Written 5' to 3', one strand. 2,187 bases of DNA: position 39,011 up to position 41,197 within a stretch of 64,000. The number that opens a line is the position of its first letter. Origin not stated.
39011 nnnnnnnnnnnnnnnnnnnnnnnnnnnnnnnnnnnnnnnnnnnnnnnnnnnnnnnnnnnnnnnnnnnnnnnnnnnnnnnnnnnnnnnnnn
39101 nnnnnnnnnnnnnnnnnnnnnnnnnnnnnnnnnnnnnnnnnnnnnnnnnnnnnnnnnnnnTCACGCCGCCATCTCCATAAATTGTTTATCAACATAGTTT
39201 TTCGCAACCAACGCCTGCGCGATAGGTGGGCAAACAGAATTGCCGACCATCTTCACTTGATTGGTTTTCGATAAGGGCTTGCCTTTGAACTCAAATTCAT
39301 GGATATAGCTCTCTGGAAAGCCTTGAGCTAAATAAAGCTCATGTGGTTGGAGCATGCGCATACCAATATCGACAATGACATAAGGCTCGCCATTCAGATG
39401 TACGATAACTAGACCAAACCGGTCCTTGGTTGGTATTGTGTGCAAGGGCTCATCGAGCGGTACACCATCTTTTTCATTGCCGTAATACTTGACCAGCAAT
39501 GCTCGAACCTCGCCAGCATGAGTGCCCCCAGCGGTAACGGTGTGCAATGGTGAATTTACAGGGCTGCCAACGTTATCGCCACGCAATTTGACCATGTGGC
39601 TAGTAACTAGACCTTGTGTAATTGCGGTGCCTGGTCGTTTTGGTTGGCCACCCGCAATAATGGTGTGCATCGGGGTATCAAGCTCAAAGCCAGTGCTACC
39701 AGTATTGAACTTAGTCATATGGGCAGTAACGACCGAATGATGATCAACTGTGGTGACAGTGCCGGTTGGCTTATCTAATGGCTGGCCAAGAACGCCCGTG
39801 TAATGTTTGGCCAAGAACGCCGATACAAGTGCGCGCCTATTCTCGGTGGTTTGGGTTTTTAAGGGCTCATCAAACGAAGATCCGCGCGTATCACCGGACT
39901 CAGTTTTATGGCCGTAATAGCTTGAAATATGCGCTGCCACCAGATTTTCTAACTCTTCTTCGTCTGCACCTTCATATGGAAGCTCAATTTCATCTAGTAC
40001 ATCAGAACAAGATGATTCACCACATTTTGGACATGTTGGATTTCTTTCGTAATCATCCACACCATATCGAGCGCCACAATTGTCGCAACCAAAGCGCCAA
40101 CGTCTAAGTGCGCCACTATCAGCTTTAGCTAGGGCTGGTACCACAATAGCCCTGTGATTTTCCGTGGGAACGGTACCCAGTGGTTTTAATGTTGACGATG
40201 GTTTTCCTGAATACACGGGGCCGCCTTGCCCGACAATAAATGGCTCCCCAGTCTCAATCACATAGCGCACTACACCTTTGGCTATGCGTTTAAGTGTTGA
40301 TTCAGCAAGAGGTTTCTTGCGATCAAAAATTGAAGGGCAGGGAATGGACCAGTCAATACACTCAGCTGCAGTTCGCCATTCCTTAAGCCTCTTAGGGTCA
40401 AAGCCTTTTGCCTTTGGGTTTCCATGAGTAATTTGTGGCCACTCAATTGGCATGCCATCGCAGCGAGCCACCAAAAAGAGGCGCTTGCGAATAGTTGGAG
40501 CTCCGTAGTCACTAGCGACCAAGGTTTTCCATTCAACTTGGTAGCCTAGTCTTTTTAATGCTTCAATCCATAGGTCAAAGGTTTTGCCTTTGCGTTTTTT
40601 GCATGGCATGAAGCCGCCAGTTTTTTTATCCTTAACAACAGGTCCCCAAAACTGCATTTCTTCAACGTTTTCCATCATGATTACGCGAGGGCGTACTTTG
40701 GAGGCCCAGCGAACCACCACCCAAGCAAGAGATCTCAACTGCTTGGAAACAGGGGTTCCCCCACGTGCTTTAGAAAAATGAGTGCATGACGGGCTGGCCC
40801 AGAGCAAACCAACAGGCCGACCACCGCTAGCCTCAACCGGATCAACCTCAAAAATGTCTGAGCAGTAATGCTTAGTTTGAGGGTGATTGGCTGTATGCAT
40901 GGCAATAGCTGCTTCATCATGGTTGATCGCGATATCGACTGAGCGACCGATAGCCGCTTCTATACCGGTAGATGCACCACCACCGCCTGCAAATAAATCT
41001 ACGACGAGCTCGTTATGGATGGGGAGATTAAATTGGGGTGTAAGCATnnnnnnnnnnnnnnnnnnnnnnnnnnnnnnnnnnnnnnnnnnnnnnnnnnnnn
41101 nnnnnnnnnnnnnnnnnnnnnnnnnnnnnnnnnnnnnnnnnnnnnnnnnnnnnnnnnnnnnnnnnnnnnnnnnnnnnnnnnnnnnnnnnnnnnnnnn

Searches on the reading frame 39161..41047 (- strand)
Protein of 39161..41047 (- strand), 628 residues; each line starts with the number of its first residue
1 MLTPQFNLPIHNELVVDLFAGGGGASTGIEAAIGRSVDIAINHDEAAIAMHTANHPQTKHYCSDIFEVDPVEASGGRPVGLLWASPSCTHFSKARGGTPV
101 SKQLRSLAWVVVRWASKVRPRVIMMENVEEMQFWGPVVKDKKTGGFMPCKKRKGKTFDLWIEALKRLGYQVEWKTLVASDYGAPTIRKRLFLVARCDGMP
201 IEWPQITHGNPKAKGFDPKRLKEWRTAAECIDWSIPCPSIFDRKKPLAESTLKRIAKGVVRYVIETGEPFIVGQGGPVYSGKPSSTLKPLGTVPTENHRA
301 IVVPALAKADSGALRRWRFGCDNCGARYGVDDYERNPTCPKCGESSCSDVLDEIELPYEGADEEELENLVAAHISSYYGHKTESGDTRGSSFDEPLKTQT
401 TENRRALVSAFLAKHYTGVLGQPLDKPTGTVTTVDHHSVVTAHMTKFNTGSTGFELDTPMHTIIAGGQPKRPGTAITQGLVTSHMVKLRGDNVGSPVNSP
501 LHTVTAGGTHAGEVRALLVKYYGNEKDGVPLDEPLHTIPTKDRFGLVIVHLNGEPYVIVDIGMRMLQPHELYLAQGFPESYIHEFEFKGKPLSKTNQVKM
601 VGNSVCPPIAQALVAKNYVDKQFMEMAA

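Call 19: search_protein_families(library=phrogs, proteins=[window:39161-41047:-], max_evalue=0.00001)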
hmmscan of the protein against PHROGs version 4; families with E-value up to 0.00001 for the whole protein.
window:39161-41047:- (628 aa): 6 families
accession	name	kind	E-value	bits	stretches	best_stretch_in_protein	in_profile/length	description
phrog_116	-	other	2e-101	341.6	1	9-617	204-489/779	DNA methyltransferase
phrog_23072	-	other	1.4e-63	216.8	2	509-621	280-391/400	DNA methyltransferase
phrog_29443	-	unknown function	1e-57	196.3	1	13-163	3-149/273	-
phrog_363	-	other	1.9e-39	136.7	1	15-197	56-216/327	DNA methyltransferase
phrog_5999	-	other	1e-32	113.4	1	14-110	4-102/109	DNA methyltransferase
phrog_13621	-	unknown function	5.8e-27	95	1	540-622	31-113/121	-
